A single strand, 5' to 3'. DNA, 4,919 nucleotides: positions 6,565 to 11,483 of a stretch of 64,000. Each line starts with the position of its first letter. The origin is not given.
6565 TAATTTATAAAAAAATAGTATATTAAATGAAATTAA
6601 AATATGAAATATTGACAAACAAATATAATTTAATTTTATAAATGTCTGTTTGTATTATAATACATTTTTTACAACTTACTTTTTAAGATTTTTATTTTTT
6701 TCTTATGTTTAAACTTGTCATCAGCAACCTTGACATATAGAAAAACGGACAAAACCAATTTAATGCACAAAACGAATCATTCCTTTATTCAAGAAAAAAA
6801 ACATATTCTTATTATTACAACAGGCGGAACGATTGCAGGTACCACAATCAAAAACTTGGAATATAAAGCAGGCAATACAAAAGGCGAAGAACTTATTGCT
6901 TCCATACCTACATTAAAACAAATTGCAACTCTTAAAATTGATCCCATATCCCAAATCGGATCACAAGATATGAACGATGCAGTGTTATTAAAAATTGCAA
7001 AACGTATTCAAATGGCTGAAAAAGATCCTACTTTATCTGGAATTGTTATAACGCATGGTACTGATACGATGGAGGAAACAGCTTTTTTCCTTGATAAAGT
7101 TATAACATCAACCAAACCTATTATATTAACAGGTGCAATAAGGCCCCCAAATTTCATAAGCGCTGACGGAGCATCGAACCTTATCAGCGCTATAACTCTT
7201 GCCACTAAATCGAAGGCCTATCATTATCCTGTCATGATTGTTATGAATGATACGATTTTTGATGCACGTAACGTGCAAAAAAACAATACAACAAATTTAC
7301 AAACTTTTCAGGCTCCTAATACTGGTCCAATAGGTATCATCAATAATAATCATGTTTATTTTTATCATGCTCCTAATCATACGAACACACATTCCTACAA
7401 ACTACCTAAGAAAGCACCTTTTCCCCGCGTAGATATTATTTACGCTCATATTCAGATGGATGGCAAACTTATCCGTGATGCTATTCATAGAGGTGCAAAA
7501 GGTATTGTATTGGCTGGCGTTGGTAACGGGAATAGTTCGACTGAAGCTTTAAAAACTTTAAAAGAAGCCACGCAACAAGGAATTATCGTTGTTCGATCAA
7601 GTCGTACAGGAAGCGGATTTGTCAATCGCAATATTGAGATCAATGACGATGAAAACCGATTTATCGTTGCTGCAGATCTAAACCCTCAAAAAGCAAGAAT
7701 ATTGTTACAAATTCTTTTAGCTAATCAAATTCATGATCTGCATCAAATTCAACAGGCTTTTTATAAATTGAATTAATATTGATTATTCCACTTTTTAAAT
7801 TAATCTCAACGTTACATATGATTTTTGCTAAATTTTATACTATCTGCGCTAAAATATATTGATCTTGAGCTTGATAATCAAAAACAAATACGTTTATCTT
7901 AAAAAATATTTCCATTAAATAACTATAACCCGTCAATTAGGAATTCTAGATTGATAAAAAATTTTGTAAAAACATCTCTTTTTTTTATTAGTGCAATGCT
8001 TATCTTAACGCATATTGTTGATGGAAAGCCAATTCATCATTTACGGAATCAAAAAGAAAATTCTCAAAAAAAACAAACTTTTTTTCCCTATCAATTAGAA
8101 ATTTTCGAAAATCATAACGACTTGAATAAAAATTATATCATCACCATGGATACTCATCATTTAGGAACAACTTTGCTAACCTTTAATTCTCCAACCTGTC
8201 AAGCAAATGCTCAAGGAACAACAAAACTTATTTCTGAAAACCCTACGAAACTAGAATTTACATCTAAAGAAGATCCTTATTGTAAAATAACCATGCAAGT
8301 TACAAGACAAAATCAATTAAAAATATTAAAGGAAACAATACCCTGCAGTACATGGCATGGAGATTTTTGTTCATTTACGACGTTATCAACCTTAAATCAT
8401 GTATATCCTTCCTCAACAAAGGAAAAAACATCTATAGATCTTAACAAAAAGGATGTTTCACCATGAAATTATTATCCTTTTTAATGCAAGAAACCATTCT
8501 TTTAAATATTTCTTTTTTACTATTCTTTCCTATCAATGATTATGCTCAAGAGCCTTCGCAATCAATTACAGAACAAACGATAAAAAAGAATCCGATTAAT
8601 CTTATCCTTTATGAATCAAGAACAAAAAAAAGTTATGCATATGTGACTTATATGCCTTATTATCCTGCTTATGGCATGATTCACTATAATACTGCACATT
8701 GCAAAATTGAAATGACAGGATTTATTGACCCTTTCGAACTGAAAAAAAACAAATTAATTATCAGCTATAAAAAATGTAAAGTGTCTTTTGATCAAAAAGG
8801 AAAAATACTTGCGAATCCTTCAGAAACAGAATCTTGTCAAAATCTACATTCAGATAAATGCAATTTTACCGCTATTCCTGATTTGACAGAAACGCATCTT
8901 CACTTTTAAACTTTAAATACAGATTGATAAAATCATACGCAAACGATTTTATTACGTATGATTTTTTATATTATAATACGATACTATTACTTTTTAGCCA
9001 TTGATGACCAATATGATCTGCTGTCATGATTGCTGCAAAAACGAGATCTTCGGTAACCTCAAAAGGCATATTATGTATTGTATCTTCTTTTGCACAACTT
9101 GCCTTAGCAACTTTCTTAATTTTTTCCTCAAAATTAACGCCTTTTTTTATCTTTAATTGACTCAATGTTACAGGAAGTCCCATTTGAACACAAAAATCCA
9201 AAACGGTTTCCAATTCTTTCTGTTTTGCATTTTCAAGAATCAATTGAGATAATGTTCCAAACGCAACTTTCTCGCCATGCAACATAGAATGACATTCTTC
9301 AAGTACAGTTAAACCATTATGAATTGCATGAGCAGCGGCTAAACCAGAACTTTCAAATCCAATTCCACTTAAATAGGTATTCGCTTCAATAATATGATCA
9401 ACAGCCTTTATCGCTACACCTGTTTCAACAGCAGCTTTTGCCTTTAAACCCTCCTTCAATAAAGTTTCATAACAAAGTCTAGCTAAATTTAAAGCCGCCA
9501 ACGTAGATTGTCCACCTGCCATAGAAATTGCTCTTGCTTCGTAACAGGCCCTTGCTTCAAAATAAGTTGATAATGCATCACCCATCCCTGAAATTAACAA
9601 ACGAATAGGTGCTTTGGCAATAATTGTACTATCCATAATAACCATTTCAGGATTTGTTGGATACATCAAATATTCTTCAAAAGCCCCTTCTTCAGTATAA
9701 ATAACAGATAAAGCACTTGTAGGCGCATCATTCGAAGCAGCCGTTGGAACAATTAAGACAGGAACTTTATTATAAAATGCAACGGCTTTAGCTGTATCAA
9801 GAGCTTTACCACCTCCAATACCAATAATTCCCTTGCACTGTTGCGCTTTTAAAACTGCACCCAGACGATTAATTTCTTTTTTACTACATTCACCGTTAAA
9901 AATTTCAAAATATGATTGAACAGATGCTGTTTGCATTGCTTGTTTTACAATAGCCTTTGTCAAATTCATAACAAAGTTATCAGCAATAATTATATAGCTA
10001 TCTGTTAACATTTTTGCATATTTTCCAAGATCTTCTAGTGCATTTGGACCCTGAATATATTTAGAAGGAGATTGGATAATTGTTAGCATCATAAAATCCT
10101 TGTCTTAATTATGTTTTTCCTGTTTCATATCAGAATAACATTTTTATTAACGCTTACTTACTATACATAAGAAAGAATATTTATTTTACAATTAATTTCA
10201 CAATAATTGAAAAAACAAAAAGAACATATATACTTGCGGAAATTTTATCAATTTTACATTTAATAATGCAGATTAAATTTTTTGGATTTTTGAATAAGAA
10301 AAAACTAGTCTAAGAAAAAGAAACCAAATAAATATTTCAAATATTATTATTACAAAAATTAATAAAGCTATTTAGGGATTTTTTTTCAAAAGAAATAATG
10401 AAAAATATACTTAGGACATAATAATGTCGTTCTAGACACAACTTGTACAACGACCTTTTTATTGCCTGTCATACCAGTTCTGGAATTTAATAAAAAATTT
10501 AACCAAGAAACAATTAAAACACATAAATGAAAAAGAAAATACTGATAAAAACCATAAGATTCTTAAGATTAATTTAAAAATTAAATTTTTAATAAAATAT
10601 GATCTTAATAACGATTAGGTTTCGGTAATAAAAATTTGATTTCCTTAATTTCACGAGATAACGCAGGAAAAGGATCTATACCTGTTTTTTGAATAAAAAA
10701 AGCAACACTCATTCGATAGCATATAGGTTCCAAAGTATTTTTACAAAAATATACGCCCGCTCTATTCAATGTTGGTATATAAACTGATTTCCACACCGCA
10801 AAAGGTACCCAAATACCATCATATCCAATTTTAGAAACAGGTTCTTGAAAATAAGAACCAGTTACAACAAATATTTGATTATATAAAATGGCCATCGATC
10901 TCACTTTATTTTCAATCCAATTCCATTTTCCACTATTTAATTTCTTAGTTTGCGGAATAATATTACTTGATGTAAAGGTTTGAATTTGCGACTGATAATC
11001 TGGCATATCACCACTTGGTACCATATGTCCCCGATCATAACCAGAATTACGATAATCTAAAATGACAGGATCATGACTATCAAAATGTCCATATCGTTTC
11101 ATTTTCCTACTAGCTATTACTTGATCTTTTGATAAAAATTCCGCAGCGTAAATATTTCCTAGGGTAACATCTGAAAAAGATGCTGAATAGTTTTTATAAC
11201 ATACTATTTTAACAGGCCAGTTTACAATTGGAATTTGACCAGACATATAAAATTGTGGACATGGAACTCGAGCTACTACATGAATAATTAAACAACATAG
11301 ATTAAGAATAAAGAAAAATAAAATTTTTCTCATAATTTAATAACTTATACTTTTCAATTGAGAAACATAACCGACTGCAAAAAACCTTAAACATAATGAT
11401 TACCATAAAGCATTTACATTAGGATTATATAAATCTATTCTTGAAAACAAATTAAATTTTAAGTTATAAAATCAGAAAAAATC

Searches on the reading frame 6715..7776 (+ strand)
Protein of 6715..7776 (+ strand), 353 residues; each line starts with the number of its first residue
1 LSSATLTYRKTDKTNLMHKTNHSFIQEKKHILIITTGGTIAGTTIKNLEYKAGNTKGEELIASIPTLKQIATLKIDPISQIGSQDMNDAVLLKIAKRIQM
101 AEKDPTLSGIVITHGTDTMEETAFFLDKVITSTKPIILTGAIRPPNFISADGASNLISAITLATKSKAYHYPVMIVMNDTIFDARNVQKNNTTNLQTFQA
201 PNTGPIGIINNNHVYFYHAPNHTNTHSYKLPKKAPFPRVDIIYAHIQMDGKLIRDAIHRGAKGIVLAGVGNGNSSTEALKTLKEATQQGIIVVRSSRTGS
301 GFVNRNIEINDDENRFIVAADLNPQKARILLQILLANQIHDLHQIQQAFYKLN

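Call 84: search_protein_families(library=pfam, proteins=[window:6715-7776:+], max_evalue=0.00001)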
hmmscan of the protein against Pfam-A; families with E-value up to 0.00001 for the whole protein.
window:6715-7776:+ (353 aa): 2 families
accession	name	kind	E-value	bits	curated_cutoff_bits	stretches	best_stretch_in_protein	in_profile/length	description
PF00710.25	Asparaginase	-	8.1e-58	195.6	22.5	1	30-220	1-191/193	Asparaginase, N-terminal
PF17763.6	Asparaginase_C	-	1.6e-34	118.7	34.6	1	238-349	1-114/114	Glutaminase/Asparaginase C-terminal domain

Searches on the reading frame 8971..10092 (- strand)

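Call 84: search_protein_families(library=pfam, proteins=[window:8971-10092:-], max_evalue=0.00001)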
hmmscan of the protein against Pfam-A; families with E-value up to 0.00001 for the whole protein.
window:8971-10092:- (373 aa): 2 families
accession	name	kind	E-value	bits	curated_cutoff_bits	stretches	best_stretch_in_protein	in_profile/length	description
PF00465.25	Fe-ADH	-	2.5e-30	105.7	31.3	1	9-154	1-167/168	Iron-containing alcohol dehydrogenase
PF13685.12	Fe-ADH_2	-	5.4e-22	78.8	28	1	15-162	3-149/149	Iron-containing alcohol dehydrogenase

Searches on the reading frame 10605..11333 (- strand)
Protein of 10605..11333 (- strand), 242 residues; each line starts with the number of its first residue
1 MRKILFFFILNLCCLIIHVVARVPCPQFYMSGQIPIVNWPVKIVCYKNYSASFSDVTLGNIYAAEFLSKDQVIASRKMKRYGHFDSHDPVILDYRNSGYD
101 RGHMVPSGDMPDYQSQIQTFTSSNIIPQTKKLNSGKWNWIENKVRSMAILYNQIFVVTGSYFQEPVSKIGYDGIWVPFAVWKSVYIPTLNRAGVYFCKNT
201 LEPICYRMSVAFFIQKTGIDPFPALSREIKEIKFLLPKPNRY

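Call 85: search_protein_families(library=pfam, proteins=[window:10605-11333:-], max_evalue=0.00001)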
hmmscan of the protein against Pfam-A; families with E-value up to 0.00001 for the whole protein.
window:10605-11333:- (242 aa): 1 family
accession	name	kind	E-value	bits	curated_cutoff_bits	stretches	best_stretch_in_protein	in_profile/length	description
PF01223.29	Endonuclease_NS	-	3e-29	102.7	23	1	43-225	18-220/223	DNA/RNA non-specific endonuclease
